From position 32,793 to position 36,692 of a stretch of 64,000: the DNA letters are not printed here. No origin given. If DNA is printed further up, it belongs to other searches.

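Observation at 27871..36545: Bacterial-style AddB/AddA-like helicase-nuclease pair inside an archaeal core-gene neighbourhood, with Fe-S-type nuclease domains on BOTH subunits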

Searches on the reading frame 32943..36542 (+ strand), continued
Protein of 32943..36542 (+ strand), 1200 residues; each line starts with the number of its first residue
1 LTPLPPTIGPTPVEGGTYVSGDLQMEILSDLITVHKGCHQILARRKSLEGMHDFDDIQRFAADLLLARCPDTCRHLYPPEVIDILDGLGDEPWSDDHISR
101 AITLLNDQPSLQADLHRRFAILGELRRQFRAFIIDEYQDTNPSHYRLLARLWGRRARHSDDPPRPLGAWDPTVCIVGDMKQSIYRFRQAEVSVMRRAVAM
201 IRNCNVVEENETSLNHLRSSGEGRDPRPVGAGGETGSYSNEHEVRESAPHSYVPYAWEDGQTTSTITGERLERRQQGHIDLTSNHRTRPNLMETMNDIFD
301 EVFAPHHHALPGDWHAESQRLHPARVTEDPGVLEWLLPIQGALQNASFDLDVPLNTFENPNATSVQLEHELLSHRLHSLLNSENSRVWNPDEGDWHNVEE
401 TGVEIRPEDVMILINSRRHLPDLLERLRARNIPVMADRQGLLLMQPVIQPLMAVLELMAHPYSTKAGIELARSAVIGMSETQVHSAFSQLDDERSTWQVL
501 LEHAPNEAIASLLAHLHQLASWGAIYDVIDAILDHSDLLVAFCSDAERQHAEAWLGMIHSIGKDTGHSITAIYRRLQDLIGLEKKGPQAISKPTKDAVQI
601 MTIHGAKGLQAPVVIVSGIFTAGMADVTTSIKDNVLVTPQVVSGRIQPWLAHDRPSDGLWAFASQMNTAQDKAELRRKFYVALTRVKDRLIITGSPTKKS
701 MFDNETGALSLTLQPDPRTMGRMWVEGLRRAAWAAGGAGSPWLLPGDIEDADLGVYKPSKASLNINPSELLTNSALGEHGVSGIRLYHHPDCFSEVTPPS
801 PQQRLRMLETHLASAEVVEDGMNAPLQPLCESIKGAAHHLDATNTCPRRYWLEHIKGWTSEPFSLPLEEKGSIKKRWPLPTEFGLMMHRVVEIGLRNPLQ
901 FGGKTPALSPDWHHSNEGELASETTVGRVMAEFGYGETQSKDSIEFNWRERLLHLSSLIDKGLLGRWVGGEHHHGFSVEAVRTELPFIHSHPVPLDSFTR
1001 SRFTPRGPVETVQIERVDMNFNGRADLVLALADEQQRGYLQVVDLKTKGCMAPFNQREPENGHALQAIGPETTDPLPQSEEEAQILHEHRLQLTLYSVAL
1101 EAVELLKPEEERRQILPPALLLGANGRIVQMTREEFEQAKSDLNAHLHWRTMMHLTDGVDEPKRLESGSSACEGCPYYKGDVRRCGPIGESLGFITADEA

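Call 75: search_protein_families(library=ncbifam, proteins=[P0278, P0281, P0287, P0289, P0290, P0291, P0295, P0299], max_evalue=1e-10)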
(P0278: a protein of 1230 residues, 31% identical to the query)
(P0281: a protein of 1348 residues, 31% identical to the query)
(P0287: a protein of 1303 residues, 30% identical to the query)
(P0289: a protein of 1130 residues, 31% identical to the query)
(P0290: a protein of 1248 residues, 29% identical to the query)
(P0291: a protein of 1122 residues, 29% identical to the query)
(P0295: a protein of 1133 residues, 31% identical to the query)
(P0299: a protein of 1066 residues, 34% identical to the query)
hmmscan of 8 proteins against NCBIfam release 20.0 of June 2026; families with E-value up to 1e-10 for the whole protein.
P0278 (1230 aa): 14 families
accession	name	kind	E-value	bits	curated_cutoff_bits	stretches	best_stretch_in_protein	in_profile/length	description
TIGR02785.1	addA_Gpos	equivalog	6.6e-104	348.9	707.65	2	323-865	328-883/1234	helicase-exonuclease AddAB subunit AddA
TIGR02784.1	addA_alphas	equivalog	6.3e-97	326.2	860.75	1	8-1157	3-1135/1138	double-strand break repair helicase AddA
TIGR01073.1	pcrA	equivalog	4.5e-67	227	911.2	3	567-798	339-574/725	DNA helicase PcrA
TIGR00609.1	recB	equivalog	1.2e-66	225.6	696.05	2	20-440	14-433/1175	exodeoxyribonuclease V subunit beta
NF008743.0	PRK11773.1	equivalog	5.3e-57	193.7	965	3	569-799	344-580/720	DNA helicase II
TIGR01075.1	uvrD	equivalog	1.2e-55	189.1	1144.45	3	571-799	341-575/715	DNA helicase II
TIGR01074.1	rep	equivalog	2.2e-52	178.3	951.45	2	564-801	333-580/668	DNA helicase Rep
NF008172.0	PRK10919.1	equivalog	7.8e-38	130.1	1168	2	341-427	169-254/673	DNA helicase Rep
NF010485.0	PRK13909.1-2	equivalog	9.5e-34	116.7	650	1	329-434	278-394/909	RecB-like helicase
NF008128.0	PRK10876.1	equivalog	1.8e-32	112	1697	1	340-445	336-444/1181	exodeoxyribonuclease V subunit beta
NF008276.0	PRK11054.1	equivalog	9.2e-25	87.2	543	0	280-431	342-483/684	DNA helicase IV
NF010487.0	PRK13909.1-4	equivalog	1.4e-24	86.4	759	0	739-861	584-704/924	RecB-like helicase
NF010486.0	PRK13909.1-3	equivalog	5.6e-13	47.8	1109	0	772-898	616-747/921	RecB-like helicase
NF010484.0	PRK13909.1-1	equivalog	6.4e-12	44.1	1074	0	766-860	630-730/945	RecB-like helicase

P0281 (1348 aa): 13 families
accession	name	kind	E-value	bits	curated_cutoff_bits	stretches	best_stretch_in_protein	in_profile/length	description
TIGR02785.1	addA_Gpos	equivalog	1.7e-84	284.6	707.65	3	551-1026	462-923/1234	helicase-exonuclease AddAB subunit AddA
TIGR02784.1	addA_alphas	equivalog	1.6e-80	271.9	860.75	2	549-1305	473-1134/1138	double-strand break repair helicase AddA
TIGR00609.1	recB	equivalog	2.2e-55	188.4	696.05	2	382-493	323-428/1175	exodeoxyribonuclease V subunit beta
TIGR01073.1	pcrA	equivalog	9.3e-55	186.3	911.2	3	673-909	343-572/725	DNA helicase PcrA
NF008743.0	PRK11773.1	equivalog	1.3e-44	152.7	965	1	675-911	348-579/720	DNA helicase II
TIGR01075.1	uvrD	equivalog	1.6e-44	152.4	1144.45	2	675-909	343-572/715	DNA helicase II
TIGR01074.1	rep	equivalog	1.7e-33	115.8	951.45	1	676-913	343-579/668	DNA helicase Rep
NF008128.0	PRK10876.1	equivalog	5.5e-33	113.7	1697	1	382-489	329-430/1181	exodeoxyribonuclease V subunit beta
NF010485.0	PRK13909.1-2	equivalog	2.5e-32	112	650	1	379-493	279-395/909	RecB-like helicase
NF010487.0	PRK13909.1-4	equivalog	2.3e-23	82.4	759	0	379-492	275-390/924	RecB-like helicase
NF008172.0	PRK10919.1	equivalog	6.3e-22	77.6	1168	0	373-485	152-254/673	DNA helicase Rep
NF008276.0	PRK11054.1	equivalog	3e-13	49.1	543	0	383-489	390-483/684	DNA helicase IV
NF010486.0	PRK13909.1-3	equivalog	2.4e-12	45.7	1109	0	380-502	280-403/921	RecB-like helicase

P0287 (1303 aa): 13 families
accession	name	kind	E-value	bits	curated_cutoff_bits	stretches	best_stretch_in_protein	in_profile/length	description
TIGR02785.1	addA_Gpos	equivalog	9.7e-87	292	707.65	2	373-954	329-881/1234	helicase-exonuclease AddAB subunit AddA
TIGR02784.1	addA_alphas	equivalog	1.1e-86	292.3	860.75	1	138-958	112-876/1138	double-strand break repair helicase AddA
TIGR00609.1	recB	equivalog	7.2e-60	203.2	696.05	1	393-958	334-819/1175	exodeoxyribonuclease V subunit beta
TIGR01073.1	pcrA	equivalog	1.5e-57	195.5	911.2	2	646-880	345-581/725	DNA helicase PcrA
TIGR01075.1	uvrD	equivalog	6.1e-39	133.9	1144.45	2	646-873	343-574/715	DNA helicase II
TIGR01074.1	rep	equivalog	1.9e-38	132.2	951.45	2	646-874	342-578/668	DNA helicase Rep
NF008743.0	PRK11773.1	equivalog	7.8e-37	127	965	2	646-873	348-579/720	DNA helicase II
NF010485.0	PRK13909.1-2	equivalog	8.3e-35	120.3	650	1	375-539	275-430/909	RecB-like helicase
NF008128.0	PRK10876.1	equivalog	7.3e-33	113.3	1697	1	393-536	340-464/1181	exodeoxyribonuclease V subunit beta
NF008172.0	PRK10919.1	equivalog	3.2e-25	88.4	1168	0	384-487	163-253/673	DNA helicase Rep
NF010487.0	PRK13909.1-4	equivalog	2.1e-20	72.6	759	1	391-539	288-427/924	RecB-like helicase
NF008276.0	PRK11054.1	equivalog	1.2e-16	60.4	543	1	372-501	379-492/684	DNA helicase IV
NF010484.0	PRK13909.1-1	equivalog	3.5e-11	41.6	1074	0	392-499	303-412/945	RecB-like helicase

P0289 (1130 aa): 14 families
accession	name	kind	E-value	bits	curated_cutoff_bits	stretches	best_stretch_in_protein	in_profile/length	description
TIGR02785.1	addA_Gpos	equivalog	1.5e-84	284.8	707.65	2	287-834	339-899/1234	helicase-exonuclease AddAB subunit AddA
TIGR02784.1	addA_alphas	equivalog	2.8e-75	254.5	860.75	1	280-1036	335-1091/1138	double-strand break repair helicase AddA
TIGR00609.1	recB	equivalog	1.6e-64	218.6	696.05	1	286-1003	323-1032/1175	exodeoxyribonuclease V subunit beta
TIGR01073.1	pcrA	equivalog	5.2e-63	213.5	911.2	3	286-436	163-290/725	DNA helicase PcrA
NF010485.0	PRK13909.1-2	equivalog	6.1e-52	177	650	1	90-444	98-429/909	RecB-like helicase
TIGR01075.1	uvrD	equivalog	5.1e-47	160.6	1144.45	2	285-437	161-290/715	DNA helicase II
NF008743.0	PRK11773.1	equivalog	2.4e-45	155.2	965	1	285-439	166-297/720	DNA helicase II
NF010487.0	PRK13909.1-4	equivalog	1.7e-43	149.1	759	1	294-481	287-456/924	RecB-like helicase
TIGR01074.1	rep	equivalog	2.4e-42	145.1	951.45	1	289-438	163-289/668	DNA helicase Rep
NF008128.0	PRK10876.1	equivalog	6.2e-32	110.3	1697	1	84-592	119-628/1181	exodeoxyribonuclease V subunit beta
NF008172.0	PRK10919.1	equivalog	4.3e-26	91.3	1168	0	292-434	167-286/673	DNA helicase Rep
NF010484.0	PRK13909.1-1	equivalog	8.4e-21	73.5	1074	0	329-450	341-446/945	RecB-like helicase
NF010486.0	PRK13909.1-3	equivalog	1.6e-18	66.2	1109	0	335-441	333-425/921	RecB-like helicase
NF008276.0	PRK11054.1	equivalog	2.4e-18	66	543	0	305-438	408-515/684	DNA helicase IV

P0290 (1248 aa): 14 families
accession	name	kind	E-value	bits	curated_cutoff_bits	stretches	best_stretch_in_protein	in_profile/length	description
TIGR02785.1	addA_Gpos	equivalog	1.8e-111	373.9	707.65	1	8-909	3-876/1234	helicase-exonuclease AddAB subunit AddA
TIGR02784.1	addA_alphas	equivalog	1.6e-83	281.8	860.75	2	108-913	112-871/1138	double-strand break repair helicase AddA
TIGR01073.1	pcrA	equivalog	3.4e-59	200.9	911.2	3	610-836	344-574/725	DNA helicase PcrA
TIGR00609.1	recB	equivalog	1.2e-57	195.8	696.05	1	360-922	325-823/1175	exodeoxyribonuclease V subunit beta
TIGR01075.1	uvrD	equivalog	1.2e-44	152.8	1144.45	3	611-835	343-573/715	DNA helicase II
NF010485.0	PRK13909.1-2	equivalog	8.4e-44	150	650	1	352-514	277-431/909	RecB-like helicase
NF008743.0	PRK11773.1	equivalog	1.9e-43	148.9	965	3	611-838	348-581/720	DNA helicase II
TIGR01074.1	rep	equivalog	4.8e-41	140.8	951.45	2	611-849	342-591/668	DNA helicase Rep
NF008128.0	PRK10876.1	equivalog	2.5e-31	108.2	1697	1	356-904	328-810/1181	exodeoxyribonuclease V subunit beta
NF010487.0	PRK13909.1-4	equivalog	4.5e-29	101.3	759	1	371-521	292-434/924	RecB-like helicase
NF008172.0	PRK10919.1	equivalog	4.8e-25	87.9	1168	0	359-458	163-254/673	DNA helicase Rep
NF008276.0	PRK11054.1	equivalog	1.2e-22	80.2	543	1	366-480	398-501/684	DNA helicase IV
NF010486.0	PRK13909.1-3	equivalog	8.2e-17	60.5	1109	0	343-483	271-411/921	RecB-like helicase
NF010484.0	PRK13909.1-1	equivalog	3.7e-11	41.5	1074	0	399-513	338-441/945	RecB-like helicase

P0291 (1122 aa): 14 families
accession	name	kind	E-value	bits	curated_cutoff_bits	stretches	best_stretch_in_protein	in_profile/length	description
TIGR02785.1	addA_Gpos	equivalog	5.6e-87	292.8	707.65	3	13-180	7-145/1234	helicase-exonuclease AddAB subunit AddA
TIGR00609.1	recB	equivalog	1.2e-78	265.4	696.05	2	341-827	334-812/1175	exodeoxyribonuclease V subunit beta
TIGR02784.1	addA_alphas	equivalog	1.6e-70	238.7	860.75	2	337-1099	348-1129/1138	double-strand break repair helicase AddA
TIGR01073.1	pcrA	equivalog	7.2e-58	196.5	911.2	2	339-627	172-424/725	DNA helicase PcrA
NF008743.0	PRK11773.1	equivalog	3.7e-52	177.7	965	1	338-760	175-576/720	DNA helicase II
TIGR01075.1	uvrD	equivalog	6.6e-52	176.7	1144.45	1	339-763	171-574/715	DNA helicase II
NF010485.0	PRK13909.1-2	equivalog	2.7e-46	158.3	650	2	343-484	295-434/909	RecB-like helicase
NF008128.0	PRK10876.1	equivalog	3.8e-46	157.3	1697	2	344-477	343-464/1181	exodeoxyribonuclease V subunit beta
TIGR01074.1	rep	equivalog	2e-39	135.4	951.45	1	341-620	171-414/668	DNA helicase Rep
NF010487.0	PRK13909.1-4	equivalog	4.6e-32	111.2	759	1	373-483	324-430/924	RecB-like helicase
NF008172.0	PRK10919.1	equivalog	1.9e-27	95.8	1168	0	343-467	174-284/673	DNA helicase Rep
NF010484.0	PRK13909.1-1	equivalog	1.6e-20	72.6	1074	0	373-476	341-437/945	RecB-like helicase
NF010486.0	PRK13909.1-3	equivalog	4.6e-20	71.3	1109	0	379-575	333-511/921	RecB-like helicase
NF008276.0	PRK11054.1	equivalog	2.7e-19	69.1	543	0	325-462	384-504/684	DNA helicase IV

P0295 (1133 aa): 14 families
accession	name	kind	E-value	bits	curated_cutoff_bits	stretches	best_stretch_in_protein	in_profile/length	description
TIGR02784.1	addA_alphas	equivalog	1.1e-164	550.6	860.75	1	4-1125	5-1131/1138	double-strand break repair helicase AddA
TIGR02785.1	addA_Gpos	equivalog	1.7e-94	317.7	707.65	2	14-488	19-482/1234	helicase-exonuclease AddAB subunit AddA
NF010485.0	PRK13909.1-2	equivalog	4.9e-78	263.3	650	2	347-881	283-708/909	RecB-like helicase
NF010487.0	PRK13909.1-4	equivalog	2.8e-68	231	759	2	340-622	272-517/924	RecB-like helicase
TIGR00609.1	recB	equivalog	8.9e-66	222.8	696.05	1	16-886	16-823/1175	exodeoxyribonuclease V subunit beta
TIGR01073.1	pcrA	equivalog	5.8e-46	157.2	911.2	2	350-487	171-294/725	DNA helicase PcrA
TIGR01075.1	uvrD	equivalog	1.7e-42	145.7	1144.45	2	347-487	167-293/715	DNA helicase II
NF008743.0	PRK11773.1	equivalog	3.7e-38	131.4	965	2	575-803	342-576/720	DNA helicase II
NF010484.0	PRK13909.1-1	equivalog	4e-38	130.8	1074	2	310-488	262-437/945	RecB-like helicase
TIGR01074.1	rep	equivalog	5.5e-34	117.4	951.45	1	345-494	163-298/668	DNA helicase Rep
NF010486.0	PRK13909.1-3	equivalog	3.5e-33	114.7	1109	1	354-487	294-424/921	RecB-like helicase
NF008128.0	PRK10876.1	equivalog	3.6e-26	91.2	1697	1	350-887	337-832/1181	exodeoxyribonuclease V subunit beta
NF008276.0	PRK11054.1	equivalog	2.9e-22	78.9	543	1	350-494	397-524/684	DNA helicase IV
NF008172.0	PRK10919.1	equivalog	3.3e-18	65.2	1168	0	303-490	124-295/673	DNA helicase Rep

P0299 (1066 aa): 14 families
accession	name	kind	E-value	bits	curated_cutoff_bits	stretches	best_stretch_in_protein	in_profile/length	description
TIGR02785.1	addA_Gpos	equivalog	1.2e-84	285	707.65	2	292-799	332-886/1234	helicase-exonuclease AddAB subunit AddA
TIGR02784.1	addA_alphas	equivalog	2.2e-74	251.5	860.75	1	14-793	10-871/1138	double-strand break repair helicase AddA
TIGR00609.1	recB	equivalog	1.9e-67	228.3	696.05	1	15-807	10-829/1175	exodeoxyribonuclease V subunit beta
TIGR01073.1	pcrA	equivalog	5.2e-58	197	911.2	3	505-721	339-569/725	DNA helicase PcrA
NF008743.0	PRK11773.1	equivalog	6e-50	170.3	965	3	317-429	186-297/720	DNA helicase II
TIGR01075.1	uvrD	equivalog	1.7e-48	165.4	1144.45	3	319-429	183-292/715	DNA helicase II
NF010485.0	PRK13909.1-2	equivalog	9.5e-48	163.1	650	2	694-796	604-708/909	RecB-like helicase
TIGR01074.1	rep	equivalog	5.9e-43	147.1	951.45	3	507-719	338-570/668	DNA helicase Rep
NF010487.0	PRK13909.1-4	equivalog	3.2e-39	134.9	759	2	696-796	606-708/924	RecB-like helicase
NF008128.0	PRK10876.1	equivalog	6.1e-39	133.5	1697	1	304-784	335-810/1181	exodeoxyribonuclease V subunit beta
NF008172.0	PRK10919.1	equivalog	1e-32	113.2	1168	0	309-391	172-255/673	DNA helicase Rep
NF008276.0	PRK11054.1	equivalog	2.3e-24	85.9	543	1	310-429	402-516/684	DNA helicase IV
NF010486.0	PRK13909.1-3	equivalog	1e-21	76.8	1109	0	346-430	333-424/921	RecB-like helicase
NF010484.0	PRK13909.1-1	equivalog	1.3e-20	72.8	1074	0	699-797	635-737/945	RecB-like helicase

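Call 82: find_encoding_contigs(protein=P0222, flank=10000, max_places=1)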
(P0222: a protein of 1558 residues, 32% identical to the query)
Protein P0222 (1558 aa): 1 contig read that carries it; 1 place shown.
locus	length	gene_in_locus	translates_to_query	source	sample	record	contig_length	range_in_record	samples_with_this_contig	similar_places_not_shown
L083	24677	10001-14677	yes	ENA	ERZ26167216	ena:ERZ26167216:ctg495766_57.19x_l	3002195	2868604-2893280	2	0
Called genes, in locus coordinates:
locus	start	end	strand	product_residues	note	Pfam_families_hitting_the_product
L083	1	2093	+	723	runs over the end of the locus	PF02361:CbiQ, PF00005:ABC_tran, PF02463:SMC_N (faint), PF03193:RsgA_GTPase (faint), PF13191:AAA_16 (faint), PF13401:AAA_22 (faint), PF13476:AAA_23 (faint), PF13304:AAA_21, +2 more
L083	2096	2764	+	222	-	-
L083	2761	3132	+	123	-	PF01981:PTH2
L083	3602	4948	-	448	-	PF01595:CNNM, PF03471:CorC_HlyC (faint), PF00571:CBS (faint)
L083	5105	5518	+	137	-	PF00571:CBS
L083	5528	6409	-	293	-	-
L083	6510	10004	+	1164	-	PF12705:PDDEXK_1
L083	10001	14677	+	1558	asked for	PF13245:AAA_19 (faint), PF00580:UvrD-helicase (weak), PF12705:PDDEXK_1 (faint), PF00580:UvrD-helicase, PF13361:UvrD_C, PF13538:UvrD_C_2 (faint)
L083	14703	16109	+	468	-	PF01546:Peptidase_M20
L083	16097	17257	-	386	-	PF02517:Rce1-like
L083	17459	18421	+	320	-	-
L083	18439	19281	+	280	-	PF02666:PS_Dcarbxylase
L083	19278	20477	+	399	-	PF04055:Radical_SAM (faint)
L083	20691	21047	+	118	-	PF09685:MamF_MmsF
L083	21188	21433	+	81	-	-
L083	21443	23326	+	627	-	-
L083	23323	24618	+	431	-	PF01926:MMR_HSR1, PF02421:FeoB_N, PF08438:YGR210-like_G4, PF02824:TGS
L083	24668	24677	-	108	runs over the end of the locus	-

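Call 83: find_encoding_contigs(protein=P0290, flank=8000, max_places=1)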
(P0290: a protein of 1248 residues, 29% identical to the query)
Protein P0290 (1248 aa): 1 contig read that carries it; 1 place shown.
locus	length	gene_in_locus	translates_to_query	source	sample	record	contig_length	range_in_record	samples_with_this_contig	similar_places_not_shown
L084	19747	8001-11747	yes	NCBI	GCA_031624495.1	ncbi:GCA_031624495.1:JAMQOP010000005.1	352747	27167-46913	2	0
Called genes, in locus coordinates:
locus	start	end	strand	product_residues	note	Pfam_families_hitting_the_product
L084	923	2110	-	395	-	PF10923:BrxC_BrxD, PF13401:AAA_22 (faint)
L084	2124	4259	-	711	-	-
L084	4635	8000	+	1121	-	PF12705:PDDEXK_1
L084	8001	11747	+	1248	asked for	PF00580:UvrD-helicase, PF13245:AAA_19, PF13604:AAA_30 (faint), PF13361:UvrD_C, PF13538:UvrD_C_2 (faint), PF12705:PDDEXK_1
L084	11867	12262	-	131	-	PF25925:DUF7970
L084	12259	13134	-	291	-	PF01656:CbiA, PF02374:ArsA_ATPase (weak), PF13614:AAA_31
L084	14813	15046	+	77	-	-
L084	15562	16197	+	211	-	PF13610:DDE_Tnp_IS240 (weak)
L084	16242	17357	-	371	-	-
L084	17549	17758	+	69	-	-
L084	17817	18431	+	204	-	-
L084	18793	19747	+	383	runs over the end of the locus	-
